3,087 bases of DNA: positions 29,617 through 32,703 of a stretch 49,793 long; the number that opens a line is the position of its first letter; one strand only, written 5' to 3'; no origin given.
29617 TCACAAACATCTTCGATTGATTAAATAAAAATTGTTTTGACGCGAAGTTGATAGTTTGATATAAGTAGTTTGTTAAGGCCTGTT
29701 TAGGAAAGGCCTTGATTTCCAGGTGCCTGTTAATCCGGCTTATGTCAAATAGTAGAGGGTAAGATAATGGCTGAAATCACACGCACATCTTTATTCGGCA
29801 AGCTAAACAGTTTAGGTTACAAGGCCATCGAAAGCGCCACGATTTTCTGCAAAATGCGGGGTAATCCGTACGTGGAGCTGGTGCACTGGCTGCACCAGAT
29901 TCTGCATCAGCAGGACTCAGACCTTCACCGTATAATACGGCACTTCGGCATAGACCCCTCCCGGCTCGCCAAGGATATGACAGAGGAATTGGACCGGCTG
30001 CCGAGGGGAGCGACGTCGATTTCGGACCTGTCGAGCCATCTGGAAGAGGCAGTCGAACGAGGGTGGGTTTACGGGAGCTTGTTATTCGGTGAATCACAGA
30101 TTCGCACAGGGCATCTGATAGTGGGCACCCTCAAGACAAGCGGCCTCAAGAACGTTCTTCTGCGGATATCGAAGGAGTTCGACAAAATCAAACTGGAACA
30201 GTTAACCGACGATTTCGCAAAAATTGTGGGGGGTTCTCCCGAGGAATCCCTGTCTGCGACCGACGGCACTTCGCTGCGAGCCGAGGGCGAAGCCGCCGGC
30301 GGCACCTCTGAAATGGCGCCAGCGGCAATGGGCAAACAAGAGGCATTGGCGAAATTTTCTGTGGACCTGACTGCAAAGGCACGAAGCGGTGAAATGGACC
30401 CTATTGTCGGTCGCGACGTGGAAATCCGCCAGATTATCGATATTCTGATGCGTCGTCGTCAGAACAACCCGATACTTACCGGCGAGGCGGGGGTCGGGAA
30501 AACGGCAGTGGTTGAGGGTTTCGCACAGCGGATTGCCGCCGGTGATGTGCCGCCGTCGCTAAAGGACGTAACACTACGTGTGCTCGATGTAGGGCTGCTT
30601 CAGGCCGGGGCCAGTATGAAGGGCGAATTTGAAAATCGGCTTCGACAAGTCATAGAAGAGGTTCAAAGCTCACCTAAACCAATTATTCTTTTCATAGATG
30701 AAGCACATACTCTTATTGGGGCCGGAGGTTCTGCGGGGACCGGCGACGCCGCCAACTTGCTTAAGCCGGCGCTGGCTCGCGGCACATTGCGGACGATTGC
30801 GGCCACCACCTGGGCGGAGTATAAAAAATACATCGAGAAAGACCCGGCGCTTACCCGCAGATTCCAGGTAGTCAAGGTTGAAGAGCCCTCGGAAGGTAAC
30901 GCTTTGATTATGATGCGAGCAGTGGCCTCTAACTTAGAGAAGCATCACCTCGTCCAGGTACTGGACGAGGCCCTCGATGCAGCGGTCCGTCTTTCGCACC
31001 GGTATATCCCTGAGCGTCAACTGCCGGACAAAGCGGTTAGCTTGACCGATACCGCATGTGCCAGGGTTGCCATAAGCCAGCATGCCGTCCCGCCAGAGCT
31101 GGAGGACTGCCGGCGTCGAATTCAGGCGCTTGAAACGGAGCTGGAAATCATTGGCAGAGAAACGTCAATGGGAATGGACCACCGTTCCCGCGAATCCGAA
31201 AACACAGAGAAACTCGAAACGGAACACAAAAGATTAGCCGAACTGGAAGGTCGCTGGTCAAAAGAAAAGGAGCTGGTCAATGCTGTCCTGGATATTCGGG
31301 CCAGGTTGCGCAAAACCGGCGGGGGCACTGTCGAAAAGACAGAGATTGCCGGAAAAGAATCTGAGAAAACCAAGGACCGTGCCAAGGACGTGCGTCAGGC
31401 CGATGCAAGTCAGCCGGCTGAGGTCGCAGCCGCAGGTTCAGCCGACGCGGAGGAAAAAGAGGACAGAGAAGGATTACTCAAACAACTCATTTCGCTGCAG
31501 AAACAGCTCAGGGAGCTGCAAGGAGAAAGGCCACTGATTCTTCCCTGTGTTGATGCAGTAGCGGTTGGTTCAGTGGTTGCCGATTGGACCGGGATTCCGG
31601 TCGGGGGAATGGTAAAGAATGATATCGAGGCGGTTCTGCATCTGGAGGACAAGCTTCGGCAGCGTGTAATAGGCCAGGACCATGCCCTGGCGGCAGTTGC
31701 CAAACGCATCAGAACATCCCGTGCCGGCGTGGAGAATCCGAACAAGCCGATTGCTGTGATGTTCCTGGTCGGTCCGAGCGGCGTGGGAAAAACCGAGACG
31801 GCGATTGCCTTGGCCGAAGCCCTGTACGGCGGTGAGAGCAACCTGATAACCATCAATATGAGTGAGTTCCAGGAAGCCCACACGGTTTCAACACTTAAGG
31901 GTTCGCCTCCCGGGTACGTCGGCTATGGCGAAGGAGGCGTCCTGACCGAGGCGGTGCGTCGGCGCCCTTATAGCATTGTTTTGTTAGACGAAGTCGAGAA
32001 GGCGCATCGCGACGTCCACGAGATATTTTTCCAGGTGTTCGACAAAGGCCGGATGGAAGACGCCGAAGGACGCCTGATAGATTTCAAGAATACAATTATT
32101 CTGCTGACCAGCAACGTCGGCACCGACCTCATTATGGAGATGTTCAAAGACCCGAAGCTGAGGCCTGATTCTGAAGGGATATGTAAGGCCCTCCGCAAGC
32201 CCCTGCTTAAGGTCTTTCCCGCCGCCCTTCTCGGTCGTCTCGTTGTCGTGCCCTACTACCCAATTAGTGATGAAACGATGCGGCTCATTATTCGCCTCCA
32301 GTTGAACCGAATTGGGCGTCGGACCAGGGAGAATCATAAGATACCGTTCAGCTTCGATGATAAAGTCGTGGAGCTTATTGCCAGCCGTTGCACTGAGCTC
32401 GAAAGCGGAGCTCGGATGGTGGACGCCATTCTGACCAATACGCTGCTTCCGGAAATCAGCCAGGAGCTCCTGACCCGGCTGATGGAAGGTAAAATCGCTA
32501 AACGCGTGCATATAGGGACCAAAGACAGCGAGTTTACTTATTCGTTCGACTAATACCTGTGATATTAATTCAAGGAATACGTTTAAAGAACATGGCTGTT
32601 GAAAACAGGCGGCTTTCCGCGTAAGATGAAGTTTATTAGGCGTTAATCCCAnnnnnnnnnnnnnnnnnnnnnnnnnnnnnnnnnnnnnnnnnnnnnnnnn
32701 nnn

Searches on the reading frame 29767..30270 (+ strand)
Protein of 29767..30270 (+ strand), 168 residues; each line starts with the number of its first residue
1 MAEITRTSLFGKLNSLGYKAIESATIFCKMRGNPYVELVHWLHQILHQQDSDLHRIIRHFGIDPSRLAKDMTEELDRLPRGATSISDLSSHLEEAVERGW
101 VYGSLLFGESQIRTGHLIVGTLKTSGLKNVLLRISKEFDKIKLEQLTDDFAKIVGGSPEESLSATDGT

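Call 74: search_solved_structures(query=window:29767-30270:+, max_evalue=0.001, show_alignments=4)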
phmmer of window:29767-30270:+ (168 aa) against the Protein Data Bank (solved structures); distinct sequences matched with E-value up to 0.001: 3.
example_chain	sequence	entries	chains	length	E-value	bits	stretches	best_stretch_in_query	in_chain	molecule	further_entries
4uqw_A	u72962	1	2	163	5.2e-75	254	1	1-160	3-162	PROTEIN CLPV1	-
4hh5_A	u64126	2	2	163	2.1e-10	44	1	8-121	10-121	Putative type VI secretion protein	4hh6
3zri_A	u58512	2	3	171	9.4e-09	38.6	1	7-159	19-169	CLPB PROTEIN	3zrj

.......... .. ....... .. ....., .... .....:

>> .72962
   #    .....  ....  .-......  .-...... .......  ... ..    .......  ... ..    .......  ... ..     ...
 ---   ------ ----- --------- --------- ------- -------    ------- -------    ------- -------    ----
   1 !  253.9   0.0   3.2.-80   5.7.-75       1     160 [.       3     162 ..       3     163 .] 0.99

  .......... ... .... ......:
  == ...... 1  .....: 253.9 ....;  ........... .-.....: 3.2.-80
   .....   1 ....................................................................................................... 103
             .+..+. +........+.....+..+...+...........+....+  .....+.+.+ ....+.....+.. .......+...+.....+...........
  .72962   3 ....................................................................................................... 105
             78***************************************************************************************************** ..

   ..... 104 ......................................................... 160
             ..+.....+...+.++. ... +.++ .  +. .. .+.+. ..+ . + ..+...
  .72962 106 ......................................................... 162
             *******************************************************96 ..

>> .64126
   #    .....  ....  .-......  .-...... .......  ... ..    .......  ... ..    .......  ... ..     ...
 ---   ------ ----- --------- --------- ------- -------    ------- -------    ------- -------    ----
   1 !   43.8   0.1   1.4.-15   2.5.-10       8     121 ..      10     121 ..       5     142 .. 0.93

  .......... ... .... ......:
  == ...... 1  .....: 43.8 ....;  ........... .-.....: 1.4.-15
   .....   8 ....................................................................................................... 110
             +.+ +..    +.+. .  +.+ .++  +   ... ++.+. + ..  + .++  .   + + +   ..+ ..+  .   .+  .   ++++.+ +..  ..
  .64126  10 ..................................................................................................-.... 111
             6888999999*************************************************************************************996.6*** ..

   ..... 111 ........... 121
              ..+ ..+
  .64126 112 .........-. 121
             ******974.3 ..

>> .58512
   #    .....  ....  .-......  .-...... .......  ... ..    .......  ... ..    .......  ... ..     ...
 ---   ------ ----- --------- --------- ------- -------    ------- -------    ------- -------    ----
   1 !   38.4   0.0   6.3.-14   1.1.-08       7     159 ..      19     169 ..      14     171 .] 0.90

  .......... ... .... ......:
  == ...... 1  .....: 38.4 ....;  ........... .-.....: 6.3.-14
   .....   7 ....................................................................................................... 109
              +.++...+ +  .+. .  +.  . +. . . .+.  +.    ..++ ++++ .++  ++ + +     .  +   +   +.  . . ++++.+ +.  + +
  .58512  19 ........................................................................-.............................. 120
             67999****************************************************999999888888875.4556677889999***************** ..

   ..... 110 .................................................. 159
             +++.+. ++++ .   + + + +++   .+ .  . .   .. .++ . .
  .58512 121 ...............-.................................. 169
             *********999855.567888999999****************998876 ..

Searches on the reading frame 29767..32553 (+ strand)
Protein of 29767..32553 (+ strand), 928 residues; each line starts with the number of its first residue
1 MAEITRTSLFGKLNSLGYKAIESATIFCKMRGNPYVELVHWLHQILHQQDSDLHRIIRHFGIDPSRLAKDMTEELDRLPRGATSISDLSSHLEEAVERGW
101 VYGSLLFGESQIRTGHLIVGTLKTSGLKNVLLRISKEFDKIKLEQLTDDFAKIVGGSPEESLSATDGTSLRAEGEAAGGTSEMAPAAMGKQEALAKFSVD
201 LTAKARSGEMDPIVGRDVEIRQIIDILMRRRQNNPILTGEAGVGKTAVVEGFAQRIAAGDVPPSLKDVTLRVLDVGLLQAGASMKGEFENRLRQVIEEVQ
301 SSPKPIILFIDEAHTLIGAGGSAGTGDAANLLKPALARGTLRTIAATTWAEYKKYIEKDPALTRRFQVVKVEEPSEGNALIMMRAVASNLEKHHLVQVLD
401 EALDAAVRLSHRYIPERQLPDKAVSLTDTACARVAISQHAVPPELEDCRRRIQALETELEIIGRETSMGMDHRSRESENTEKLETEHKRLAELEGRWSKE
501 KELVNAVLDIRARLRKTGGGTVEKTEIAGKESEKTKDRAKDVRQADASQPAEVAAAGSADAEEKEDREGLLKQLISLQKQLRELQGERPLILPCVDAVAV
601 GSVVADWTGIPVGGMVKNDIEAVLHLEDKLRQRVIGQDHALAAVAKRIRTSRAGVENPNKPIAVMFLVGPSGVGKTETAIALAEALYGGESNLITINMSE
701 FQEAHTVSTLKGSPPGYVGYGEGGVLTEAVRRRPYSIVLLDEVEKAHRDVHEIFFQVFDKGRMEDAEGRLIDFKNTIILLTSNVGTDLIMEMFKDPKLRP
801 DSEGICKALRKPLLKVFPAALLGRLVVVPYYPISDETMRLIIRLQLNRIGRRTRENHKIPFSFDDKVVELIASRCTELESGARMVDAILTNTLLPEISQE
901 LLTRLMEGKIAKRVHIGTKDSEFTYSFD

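Call 6: search_protein_families(library=pfam, proteins=[window:29767-32553:+], max_evalue=0.001)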
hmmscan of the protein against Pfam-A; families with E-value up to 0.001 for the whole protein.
window:29767-32553:+ (928 aa): 18 families
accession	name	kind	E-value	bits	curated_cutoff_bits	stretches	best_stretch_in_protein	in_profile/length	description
PF07724.20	AAA_2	-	2.2e-53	181.2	27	1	660-826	1-164/166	AAA domain (Cdc48 subfamily)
PF17871.7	AAA_lid_9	-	9.1e-29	99.9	22.8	1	376-473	2-99/104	AAA lid domain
PF00004.35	AAA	-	1.3e-20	74.7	21.2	2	236-367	2-124/131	ATPase family associated with various cellular activities (AAA)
PF07728.20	AAA_5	-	2e-14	54.2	22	1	665-783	2-122/139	AAA domain (dynein-related subfamily)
PF10431.15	ClpB_D2-small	-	6.5e-14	52.2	21.9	1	834-907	2-74/81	C-terminal, D2-small domain, of ClpB protein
PF13191.12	AAA_16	-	1.1e-11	45.9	32.6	1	213-314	2-142/167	AAA ATPase domain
PF13401.12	AAA_22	-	6.7e-10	39.8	27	0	231-322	4-97/130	AAA domain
PF01637.24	ATPase_2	-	1.9e-05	25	33.2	0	215-255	3-43/225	ATPase domain predominantly from Archaea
PF12775.13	AAA_7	-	1.9e-05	24.7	25.8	0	665-707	36-78/181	P-loop containing dynein motor region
PF05729.18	NACHT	-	3.1e-05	24.3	26.7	0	236-263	4-31/167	NACHT domain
PF00158.32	Sigma54_activat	-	3.3e-05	24.1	20.2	0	662-765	22-124/168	Sigma-54 interaction domain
PF05621.17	TniB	-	6.5e-05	22.9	22.4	0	285-372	101-185/189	Bacterial TniB protein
PF01695.23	IstB_IS21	-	0.0001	22.3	24.1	0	665-684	95-114/238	IstB-like ATP binding protein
PF20720.3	nSTAND3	-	0.00011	22.3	27.2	0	664-705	19-58/155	Novel STAND NTPase 3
PF06414.18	Zeta_toxin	-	0.00017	21.5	22.3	0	656-705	11-58/199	Zeta toxin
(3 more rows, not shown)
